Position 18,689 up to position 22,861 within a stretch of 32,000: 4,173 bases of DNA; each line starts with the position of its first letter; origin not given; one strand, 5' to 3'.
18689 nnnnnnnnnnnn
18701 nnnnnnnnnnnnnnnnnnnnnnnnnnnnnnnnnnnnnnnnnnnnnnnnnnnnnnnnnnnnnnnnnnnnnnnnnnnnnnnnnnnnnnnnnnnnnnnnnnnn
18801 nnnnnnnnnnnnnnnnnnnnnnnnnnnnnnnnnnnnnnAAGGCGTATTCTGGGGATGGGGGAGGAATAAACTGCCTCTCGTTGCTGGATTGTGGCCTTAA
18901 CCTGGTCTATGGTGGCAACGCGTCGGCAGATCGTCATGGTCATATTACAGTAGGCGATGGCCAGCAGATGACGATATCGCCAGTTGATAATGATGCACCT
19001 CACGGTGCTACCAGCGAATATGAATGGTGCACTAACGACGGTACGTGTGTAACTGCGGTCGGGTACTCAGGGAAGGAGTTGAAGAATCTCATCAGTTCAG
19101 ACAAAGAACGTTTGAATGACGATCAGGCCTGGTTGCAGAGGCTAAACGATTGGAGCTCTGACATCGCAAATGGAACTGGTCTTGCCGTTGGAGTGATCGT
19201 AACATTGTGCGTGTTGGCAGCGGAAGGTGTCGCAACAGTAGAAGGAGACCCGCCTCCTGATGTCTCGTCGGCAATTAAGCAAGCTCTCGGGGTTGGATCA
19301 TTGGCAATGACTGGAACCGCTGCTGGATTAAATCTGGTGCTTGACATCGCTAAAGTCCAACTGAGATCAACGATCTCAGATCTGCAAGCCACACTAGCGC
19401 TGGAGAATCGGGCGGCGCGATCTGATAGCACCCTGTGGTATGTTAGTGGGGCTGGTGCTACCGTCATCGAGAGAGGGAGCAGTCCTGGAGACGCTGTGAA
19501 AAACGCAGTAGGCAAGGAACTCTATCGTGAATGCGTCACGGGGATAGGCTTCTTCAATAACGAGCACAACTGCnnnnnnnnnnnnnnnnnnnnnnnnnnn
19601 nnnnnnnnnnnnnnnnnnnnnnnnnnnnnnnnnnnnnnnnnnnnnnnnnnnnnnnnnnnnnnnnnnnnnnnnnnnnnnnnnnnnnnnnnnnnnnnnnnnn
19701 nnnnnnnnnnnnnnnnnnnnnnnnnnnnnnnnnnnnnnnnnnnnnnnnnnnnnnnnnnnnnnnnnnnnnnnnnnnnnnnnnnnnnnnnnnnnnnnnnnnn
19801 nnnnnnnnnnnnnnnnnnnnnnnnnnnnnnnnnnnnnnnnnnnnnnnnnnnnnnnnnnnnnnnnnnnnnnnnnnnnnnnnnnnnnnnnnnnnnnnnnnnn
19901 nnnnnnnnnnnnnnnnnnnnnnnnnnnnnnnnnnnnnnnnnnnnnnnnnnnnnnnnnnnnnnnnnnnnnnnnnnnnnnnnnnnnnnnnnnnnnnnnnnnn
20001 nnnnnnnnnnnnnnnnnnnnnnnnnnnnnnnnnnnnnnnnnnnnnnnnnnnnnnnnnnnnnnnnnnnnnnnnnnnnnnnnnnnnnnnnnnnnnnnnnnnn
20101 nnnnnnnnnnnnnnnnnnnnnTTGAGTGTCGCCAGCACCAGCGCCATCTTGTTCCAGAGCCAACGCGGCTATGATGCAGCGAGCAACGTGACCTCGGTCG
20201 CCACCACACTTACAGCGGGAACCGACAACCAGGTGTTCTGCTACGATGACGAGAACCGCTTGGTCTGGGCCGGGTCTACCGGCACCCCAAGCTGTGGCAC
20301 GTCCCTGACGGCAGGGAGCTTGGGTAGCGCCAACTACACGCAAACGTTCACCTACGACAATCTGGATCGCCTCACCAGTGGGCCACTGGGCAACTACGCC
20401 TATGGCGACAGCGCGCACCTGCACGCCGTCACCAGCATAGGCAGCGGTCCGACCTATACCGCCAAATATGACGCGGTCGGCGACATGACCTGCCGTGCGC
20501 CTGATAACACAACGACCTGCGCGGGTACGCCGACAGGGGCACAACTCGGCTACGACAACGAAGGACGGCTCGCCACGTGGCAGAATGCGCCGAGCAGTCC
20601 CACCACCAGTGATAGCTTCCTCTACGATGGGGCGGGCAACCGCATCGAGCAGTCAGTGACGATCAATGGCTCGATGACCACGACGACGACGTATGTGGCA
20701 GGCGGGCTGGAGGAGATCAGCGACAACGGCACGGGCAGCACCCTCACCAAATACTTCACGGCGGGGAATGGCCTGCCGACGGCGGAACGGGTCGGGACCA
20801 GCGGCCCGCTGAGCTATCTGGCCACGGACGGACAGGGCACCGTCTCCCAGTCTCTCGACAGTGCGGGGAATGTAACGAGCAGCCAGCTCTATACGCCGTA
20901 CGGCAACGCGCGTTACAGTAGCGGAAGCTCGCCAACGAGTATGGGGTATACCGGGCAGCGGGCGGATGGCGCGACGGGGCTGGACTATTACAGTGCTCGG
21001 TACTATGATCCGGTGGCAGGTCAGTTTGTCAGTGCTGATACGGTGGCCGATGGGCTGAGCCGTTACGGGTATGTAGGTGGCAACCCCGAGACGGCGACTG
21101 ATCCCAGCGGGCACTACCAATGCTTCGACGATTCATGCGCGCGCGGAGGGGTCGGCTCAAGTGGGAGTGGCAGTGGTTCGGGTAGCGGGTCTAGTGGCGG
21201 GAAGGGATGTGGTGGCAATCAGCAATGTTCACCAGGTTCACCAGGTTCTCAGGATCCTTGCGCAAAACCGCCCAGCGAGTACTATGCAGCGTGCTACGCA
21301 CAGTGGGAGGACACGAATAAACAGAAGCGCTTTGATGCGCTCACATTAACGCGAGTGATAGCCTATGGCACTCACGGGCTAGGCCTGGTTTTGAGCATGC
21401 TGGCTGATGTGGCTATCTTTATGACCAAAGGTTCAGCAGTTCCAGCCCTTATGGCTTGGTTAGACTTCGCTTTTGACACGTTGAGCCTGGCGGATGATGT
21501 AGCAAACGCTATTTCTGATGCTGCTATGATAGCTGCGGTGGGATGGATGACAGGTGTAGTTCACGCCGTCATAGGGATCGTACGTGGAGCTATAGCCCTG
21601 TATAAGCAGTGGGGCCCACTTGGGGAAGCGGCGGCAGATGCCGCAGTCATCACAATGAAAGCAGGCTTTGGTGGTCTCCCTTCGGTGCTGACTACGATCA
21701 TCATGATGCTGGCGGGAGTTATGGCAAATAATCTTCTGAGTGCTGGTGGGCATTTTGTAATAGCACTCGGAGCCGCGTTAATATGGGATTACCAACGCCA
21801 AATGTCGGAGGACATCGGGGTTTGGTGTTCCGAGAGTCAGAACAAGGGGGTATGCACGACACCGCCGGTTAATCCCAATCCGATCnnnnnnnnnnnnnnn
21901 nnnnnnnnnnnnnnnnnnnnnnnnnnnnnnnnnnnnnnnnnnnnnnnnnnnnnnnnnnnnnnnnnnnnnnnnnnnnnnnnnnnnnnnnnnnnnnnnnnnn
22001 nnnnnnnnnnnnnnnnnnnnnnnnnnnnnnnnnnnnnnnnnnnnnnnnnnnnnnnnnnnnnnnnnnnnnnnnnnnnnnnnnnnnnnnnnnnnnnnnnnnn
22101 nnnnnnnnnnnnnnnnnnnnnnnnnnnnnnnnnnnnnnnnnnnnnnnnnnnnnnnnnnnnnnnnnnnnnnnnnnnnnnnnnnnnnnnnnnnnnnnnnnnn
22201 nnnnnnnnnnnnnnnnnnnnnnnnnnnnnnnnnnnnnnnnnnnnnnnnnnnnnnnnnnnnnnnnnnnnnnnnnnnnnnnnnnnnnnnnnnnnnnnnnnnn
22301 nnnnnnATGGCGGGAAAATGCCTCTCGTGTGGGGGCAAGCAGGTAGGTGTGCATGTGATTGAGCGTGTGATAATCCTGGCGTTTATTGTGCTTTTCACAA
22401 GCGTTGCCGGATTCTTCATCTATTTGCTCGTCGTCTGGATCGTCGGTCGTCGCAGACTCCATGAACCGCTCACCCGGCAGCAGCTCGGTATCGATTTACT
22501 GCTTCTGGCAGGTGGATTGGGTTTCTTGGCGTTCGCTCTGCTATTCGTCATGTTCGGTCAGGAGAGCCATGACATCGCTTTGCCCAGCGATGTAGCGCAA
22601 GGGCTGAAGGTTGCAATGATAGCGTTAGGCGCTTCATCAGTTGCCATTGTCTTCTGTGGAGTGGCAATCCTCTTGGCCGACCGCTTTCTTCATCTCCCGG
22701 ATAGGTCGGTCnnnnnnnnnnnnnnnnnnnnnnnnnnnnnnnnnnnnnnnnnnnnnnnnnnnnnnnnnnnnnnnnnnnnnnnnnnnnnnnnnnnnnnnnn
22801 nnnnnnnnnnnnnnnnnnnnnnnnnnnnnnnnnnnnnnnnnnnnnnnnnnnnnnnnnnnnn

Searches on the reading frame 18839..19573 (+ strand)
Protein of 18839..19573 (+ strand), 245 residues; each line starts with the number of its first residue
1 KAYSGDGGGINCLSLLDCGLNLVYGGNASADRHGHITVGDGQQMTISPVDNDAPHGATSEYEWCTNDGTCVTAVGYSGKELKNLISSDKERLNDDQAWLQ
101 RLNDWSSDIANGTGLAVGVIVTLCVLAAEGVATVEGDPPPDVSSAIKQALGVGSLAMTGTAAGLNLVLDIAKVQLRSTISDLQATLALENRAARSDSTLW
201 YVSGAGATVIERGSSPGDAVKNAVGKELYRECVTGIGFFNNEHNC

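Call 9: search_protein_families(library=pfam, proteins=[window:18839-19573:+], max_evalue=1)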
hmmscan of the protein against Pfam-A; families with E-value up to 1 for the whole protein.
window:18839-19573:+ (245 aa): 1 family
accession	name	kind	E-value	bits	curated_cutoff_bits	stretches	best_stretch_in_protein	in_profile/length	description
PF23494.1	bPH_10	-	0.06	13.2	27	1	113-192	20-99/151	YqeB-like bacterial PH domain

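Call 10: search_protein_families(library=ncbifam, proteins=[window:18839-19573:+], max_evalue=1)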
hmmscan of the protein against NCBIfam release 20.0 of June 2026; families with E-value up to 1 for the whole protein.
window:18839-19573:+ (245 aa): 0 families

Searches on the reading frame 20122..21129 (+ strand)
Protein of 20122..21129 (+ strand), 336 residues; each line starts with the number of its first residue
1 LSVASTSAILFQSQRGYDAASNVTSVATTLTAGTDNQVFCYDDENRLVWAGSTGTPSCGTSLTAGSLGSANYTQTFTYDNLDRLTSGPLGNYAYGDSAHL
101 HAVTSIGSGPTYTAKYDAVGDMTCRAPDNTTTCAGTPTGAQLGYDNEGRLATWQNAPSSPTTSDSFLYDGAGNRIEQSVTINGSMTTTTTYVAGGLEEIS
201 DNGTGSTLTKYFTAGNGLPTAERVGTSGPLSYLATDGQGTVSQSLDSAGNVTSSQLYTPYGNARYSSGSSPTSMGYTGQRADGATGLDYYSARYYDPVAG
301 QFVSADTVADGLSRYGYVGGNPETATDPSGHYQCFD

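Call 54: find_related_loci(query=window:20122-21129:+, collection=genome_contigs, flank=3000)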
Query window:20122-21129:+ (336 aa) in genome_contigs; peptide patterns used: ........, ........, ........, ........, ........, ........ (x = any residue, [..] = any of these).
50 stretches matched a pattern; 10 encode a relative of the query (tblastn E <= 1e-3); 10 distinct loci.
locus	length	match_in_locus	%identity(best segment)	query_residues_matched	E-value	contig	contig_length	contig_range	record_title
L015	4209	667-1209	89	15-193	2e-103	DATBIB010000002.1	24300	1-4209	MAG TPA_asm: Ktedonobacterales bacterium isolate SMAG_U3883 k141_191242, whole genome shotgun sequence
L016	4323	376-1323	57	3-331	1e-99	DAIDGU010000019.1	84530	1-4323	MAG TPA_asm: Ktedonobacteria bacterium isolate clean2 k141_605480, whole genome shotgun sequence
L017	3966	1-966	53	30-331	2e-88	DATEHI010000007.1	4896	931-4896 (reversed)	MAG TPA_asm: Candidatus Dormiibacterota bacterium isolate SMAG_U8807 k141_319561, whole genome shotgun sequence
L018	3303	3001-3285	60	11-104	5e-27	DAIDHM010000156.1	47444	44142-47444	MAG TPA_asm: Ktedonobacteria bacterium isolate clean345 k141_59761, whole genome shotgun sequence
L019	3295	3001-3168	79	10-65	7e-23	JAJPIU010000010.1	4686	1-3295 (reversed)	MAG: Proteobacteria bacterium isolate Centralia_MAG_377 k107_2219167, whole genome shotgun sequence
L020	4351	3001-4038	25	17-334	8e-15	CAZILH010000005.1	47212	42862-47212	MAG TPA_asm: uncultured Gammaproteobacteria bacterium isolate SRP220891_co1_37 genome assembly, contig: NODE_1439_length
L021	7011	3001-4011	26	16-330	3e-13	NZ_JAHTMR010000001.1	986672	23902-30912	Pseudomonas sp. PD9R Contig_1_consensus_sequence, whole genome shotgun sequence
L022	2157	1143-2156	26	17-331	2e-12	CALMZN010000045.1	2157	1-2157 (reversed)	MAG TPA_asm: uncultured bacterium isolate SRR5468112_bin.23_CONCOCT_v1.1_MAG genome assembly, contig: ERZ781236.25877, w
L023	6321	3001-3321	33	230-330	1e-10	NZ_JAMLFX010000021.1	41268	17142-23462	Pseudomonas sp. AKS31 scaffold21_size41268, whole genome shotgun sequence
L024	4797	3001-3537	29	166-335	3e-12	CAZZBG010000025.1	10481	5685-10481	MAG TPA_asm: uncultured Candidatus Saccharibacteria bacterium isolate SRP278252_co1_100 genome assembly, contig: NODE_11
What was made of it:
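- On Tse5-CT pore-forming Rhs toxin family: The nearest cores are in Ktedonobacteria MAGs (call 54).
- Closest known: Tse5. Different: Here the host is Ktedonobacteria-like (call 54) and no T6SS parts are visible in the window.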

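Call 74: search_solved_structures(query=L021:3001-4011:+, max_evalue=0.001)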
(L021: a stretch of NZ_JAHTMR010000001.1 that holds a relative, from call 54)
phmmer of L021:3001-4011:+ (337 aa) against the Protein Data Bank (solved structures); distinct sequences matched with E-value up to 0.001: 13.
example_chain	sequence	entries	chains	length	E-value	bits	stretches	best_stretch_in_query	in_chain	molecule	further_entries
6h6g_A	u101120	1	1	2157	3.7e-89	302.7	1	2-335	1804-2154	TcdB2,TccC3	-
6sup_A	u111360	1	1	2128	3.7e-89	302.7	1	2-335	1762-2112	TcdB2,TccC3,Cell division control protein 42 homolog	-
4o9x_A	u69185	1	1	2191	3.8e-89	302.6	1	2-335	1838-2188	TcdB2, TccC3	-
6suf_F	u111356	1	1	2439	4.6e-89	302.4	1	2-335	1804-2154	TcdB2,TccC3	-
6suq_A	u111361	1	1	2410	4.6e-89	302.4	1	2-335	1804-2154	TcdB2,TccC3,Genome polyprotein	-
6h6e_F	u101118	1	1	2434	5e-89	302.2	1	2-335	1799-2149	TcdB2,TccC3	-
6sue_F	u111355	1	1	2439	5.2e-88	298.9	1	2-335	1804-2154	TcdB2,TccC3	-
6h6f_F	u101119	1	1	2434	5.6e-88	298.8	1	2-335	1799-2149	TcdB2,TccC3,TccC3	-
6l7i_G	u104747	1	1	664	3.6e-84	286.3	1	2-336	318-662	TccC2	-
4igl_B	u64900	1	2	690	1.6e-82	280.9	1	2-335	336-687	YenC2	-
9c4k_Q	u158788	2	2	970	3.6e-82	279.7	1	2-335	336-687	Toxin subunit YenC2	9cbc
5kis_B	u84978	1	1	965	8.4e-80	271.9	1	2-334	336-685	RHS2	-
7q97_A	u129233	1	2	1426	3.2e-06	29.9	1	69-337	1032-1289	Rhs family protein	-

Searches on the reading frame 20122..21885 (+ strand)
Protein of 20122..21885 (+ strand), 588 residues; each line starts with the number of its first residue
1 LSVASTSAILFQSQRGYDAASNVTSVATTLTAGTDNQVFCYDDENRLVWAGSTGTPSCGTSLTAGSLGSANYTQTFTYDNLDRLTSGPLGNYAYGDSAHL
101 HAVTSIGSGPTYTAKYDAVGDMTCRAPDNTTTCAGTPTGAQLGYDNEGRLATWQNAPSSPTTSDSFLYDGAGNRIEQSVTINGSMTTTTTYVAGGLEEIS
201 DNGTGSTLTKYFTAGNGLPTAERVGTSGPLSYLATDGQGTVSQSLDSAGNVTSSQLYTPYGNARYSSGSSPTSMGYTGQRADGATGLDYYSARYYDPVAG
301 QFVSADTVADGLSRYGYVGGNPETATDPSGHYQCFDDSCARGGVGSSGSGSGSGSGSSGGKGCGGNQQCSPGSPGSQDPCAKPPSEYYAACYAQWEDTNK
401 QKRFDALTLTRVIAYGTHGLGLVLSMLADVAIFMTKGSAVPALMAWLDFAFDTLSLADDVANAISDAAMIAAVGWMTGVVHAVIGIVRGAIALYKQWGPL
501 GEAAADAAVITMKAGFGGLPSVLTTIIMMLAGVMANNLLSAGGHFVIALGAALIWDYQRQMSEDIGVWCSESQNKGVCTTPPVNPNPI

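Call 57: search_solved_structures(query=window:20122-21885:+, max_evalue=0.01)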
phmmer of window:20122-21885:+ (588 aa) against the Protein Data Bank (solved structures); distinct sequences matched with E-value up to 0.01: 21.
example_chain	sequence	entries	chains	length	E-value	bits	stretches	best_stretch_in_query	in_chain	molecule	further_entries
7q97_A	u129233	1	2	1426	3.8e-12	49.1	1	65-334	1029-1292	Rhs family protein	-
6suq_A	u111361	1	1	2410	2.7e-10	43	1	70-342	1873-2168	TcdB2,TccC3,Genome polyprotein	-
6sup_A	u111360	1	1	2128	6.2e-10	41.8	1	70-338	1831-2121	TcdB2,TccC3,Cell division control protein 42 homolog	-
6h6e_F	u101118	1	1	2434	1.4e-09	40.6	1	70-332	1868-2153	TcdB2,TccC3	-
6suf_F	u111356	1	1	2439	1.4e-09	40.6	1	70-332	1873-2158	TcdB2,TccC3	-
8h8a_A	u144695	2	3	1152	2.5e-09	39.8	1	227-330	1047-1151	Putative Rhs-family protein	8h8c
4igl_B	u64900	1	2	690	6.2e-09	38.5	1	55-330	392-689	YenC2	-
6h6g_A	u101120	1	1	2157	7.9e-09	38.2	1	70-330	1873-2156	TcdB2,TccC3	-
4o9x_A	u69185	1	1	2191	8e-09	38.1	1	70-330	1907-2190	TcdB2, TccC3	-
9c4k_Q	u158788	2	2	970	8.7e-09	38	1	56-331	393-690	Toxin subunit YenC2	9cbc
6h6f_F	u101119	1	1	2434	1e-08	37.8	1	70-332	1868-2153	TcdB2,TccC3,TccC3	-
6sue_F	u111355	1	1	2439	1e-08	37.8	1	70-332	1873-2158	TcdB2,TccC3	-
8h8b_A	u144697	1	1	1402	1.4e-08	37.3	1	227-330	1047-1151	Putative Rhs-family protein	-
8fjp_A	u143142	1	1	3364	2.2e-08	36.7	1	246-333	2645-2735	salivary gland surface protein 1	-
6l7i_G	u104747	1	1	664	3.2e-08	36.2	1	69-330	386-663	TccC2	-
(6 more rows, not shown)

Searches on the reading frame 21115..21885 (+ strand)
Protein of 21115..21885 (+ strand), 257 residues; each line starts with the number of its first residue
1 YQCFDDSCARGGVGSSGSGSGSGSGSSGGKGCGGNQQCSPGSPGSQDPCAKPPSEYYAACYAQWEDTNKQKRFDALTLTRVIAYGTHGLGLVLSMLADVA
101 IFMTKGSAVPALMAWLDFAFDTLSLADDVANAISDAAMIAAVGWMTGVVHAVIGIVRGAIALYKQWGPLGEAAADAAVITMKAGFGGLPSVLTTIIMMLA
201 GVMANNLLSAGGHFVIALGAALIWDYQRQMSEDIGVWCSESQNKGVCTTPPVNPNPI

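Call 9: search_protein_families(library=pfam, proteins=[window:21115-21885:+], max_evalue=1)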
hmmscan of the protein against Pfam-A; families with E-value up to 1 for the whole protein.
window:21115-21885:+ (257 aa): 0 families

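Call 10: search_protein_families(library=ncbifam, proteins=[window:21115-21885:+], max_evalue=1)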
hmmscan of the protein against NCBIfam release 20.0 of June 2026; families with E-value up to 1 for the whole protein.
window:21115-21885:+ (257 aa): 2 families
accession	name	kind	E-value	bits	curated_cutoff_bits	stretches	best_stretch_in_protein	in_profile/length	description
NF038033.1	FEA1_rel_lipo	equivalog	0.6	8.7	250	1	14-43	33-58/406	FEA1-related lipoprotein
NF000279.1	qac_SMR_H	exception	0.75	10.2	205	0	181-223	58-100/107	quaternary ammonium compound efflux SMR transporter QacH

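Call 12: find_homologous_proteins(query=window:21115-21885:+, max_evalue=0.001)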
Query window:21115-21885:+ (257 aa): 1 proteins with E <= 0.001 among 8000 candidates.
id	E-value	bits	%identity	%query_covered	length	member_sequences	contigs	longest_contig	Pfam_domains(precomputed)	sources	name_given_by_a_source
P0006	8.2e-60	221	85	52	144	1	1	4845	-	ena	-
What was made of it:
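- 21115..21888 (+): CT5. Landmarks: Cys loop 21115-21138, Gly/Ser linker, second Cys segment 21256-21294, KRFDAL 21325-21342, hydrophobic helices, LSAGGH 21736-21753, C-terminal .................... 21796-21855. An 85%-identical relative, P0006, lies in L008 (call 12).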

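Call 42: find_encoding_contigs(protein=P0006, flank=5000, max_places=3)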
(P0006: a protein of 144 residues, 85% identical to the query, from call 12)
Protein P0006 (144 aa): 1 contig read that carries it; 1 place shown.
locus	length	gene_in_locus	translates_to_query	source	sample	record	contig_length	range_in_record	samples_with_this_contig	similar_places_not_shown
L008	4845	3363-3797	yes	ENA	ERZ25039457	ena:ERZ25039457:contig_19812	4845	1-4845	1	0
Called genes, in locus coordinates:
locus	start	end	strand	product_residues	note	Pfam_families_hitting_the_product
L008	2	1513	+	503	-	?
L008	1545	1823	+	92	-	-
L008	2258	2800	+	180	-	-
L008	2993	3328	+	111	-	-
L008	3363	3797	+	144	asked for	-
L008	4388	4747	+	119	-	-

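Call 76: search_protein_families(library=padloc, proteins=[window:21115-21885:+], max_evalue=0.1)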
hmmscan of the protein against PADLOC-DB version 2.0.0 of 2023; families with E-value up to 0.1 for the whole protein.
window:21115-21885:+ (257 aa): 0 families

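Call 77: search_protein_families(library=phrogs, proteins=[window:21115-21885:+], max_evalue=0.1)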
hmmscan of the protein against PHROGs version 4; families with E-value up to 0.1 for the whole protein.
window:21115-21885:+ (257 aa): 2 families
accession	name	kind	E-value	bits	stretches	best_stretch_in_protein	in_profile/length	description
phrog_815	-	unknown function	0.0048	17.1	1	10-67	284-341/420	-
phrog_20392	-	unknown function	0.015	16.1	1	11-68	92-150/228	-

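Call 88: search_protein_families(library=pfam, proteins=[L008:4388-4744:+], max_evalue=0.1)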
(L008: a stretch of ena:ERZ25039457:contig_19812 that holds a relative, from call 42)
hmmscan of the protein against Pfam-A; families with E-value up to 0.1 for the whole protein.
L008:4388-4744:+ (119 aa): 1 family
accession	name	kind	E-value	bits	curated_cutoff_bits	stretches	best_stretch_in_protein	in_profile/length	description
PF24007.1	DUF7321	-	0.021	14.9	27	1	7-106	3-92/155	Domain of unknown function (DUF7321)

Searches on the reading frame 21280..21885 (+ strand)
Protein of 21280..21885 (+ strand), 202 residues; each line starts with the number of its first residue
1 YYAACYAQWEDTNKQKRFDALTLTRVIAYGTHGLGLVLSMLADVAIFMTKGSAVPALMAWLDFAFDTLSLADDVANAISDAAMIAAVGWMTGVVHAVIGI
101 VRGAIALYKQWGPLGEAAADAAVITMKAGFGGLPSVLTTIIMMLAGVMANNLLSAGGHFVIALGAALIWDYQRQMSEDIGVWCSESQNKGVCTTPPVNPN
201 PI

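Call 66: find_related_loci(query=A4, collection=metagenome_contigs, flank=2500)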
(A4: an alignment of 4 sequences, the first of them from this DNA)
Query A4 (200 aa) in metagenome_contigs; peptide patterns used: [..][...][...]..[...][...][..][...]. (x = any residue, [..] = any of these).
16 stretches matched a pattern; 3 encode a relative of the query (tblastn E <= 1e-3); 3 distinct loci.
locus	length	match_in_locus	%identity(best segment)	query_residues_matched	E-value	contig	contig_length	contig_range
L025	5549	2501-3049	30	4-185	3e-13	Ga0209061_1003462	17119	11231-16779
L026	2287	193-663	29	35-183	1e-10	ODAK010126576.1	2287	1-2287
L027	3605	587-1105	25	8-183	3e-10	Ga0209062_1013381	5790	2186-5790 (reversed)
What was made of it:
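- Tried and rejected: A 4-sequence alignment then gave 3 loci (call 66).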

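Call 88: search_protein_families(library=pfam, proteins=[L025:3346-3882:+, L026:884-1411:+, L027:1319-1837:+], max_evalue=0.1)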
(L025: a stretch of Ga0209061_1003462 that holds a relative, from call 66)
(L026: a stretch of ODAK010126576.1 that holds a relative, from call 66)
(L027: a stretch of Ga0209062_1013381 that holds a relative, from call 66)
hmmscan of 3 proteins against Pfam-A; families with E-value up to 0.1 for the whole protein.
L025:3346-3882:+ (179 aa): 1 family
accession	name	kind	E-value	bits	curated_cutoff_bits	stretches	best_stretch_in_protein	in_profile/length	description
PF20226.3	DUF6585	-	0.00015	21.7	27.7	1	17-170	9-155/249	Family of unknown function (DUF6585)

L026:884-1411:+ (176 aa): 2 families
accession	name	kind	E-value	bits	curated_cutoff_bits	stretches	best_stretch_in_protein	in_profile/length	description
PF20226.3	DUF6585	-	0.00052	19.9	27.7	1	11-135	6-105/249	Family of unknown function (DUF6585)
PF11239.13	DUF3040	-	0.011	16.4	24.7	1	4-62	13-72/84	Protein of unknown function (DUF3040)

L027:1319-1837:+ (173 aa): 2 families
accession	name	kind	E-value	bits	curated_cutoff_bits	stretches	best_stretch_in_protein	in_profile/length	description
PF20226.3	DUF6585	-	4e-05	23.6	27.7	1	13-159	4-135/249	Family of unknown function (DUF6585)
PF10745.14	DUF2530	-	0.064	13.9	25.5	0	67-116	10-57/77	Protein of unknown function (DUF2530)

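Call 92: search_dna_similar(query=window:21280-21885:+, collection=plasmids, mode=protein, max_evalue=1, max_rows=10)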
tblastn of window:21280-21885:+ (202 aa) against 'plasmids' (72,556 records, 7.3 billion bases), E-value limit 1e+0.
No match.

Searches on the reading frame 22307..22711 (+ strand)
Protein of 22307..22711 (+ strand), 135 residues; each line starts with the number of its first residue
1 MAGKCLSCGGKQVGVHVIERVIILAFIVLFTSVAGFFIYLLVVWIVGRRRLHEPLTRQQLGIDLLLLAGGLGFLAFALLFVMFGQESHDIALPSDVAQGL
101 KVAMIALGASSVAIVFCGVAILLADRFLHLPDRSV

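Call 9: search_protein_families(library=pfam, proteins=[window:22307-22711:+], max_evalue=1)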
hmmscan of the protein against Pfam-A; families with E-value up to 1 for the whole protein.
window:22307-22711:+ (135 aa): 4 families
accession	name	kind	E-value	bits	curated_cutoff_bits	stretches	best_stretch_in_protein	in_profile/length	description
PF03595.22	SLAC1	-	0.022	14.3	27.9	1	24-122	169-267/331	Voltage-dependent anion channel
PF19428.4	Sema4F_C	-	0.23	11.3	27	1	27-64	91-128/197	Semaphorin 4F C-terminal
PF23600.1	DUF7139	-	0.36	10.9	30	1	50-123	10-79/150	Domain of unknown function (DUF7139)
PF20517.3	TMEM127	-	0.6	10.7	25.3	1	13-41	5-33/113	Transmembrane protein 127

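Call 10: search_protein_families(library=ncbifam, proteins=[window:22307-22711:+], max_evalue=1)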
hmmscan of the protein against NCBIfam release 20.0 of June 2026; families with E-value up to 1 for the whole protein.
window:22307-22711:+ (135 aa): 3 families
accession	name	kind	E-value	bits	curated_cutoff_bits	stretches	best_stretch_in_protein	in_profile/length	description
NF050115.1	membrane_Rv2732c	subfamily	0.0035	16.9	60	1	16-92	85-158/177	Rv2732c family membrane protein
NF033480.1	bifunc_MprF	equivalog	0.036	12.3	600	1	25-129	121-222/841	bifunctional lysylphosphatidylglycerol flippase/synthetase MprF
NF042915.1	MAB_1171c_fam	subfamily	0.31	10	100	1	18-110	129-226/362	MAB_1171c family putative transporter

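Call 76: search_protein_families(library=padloc, proteins=[window:22307-22711:+], max_evalue=0.1)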
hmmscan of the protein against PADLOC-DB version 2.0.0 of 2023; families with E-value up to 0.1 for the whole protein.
window:22307-22711:+ (135 aa): 0 families

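Call 77: search_protein_families(library=phrogs, proteins=[window:22307-22711:+], max_evalue=0.1)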
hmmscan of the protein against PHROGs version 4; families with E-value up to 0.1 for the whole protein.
window:22307-22711:+ (135 aa): 0 families
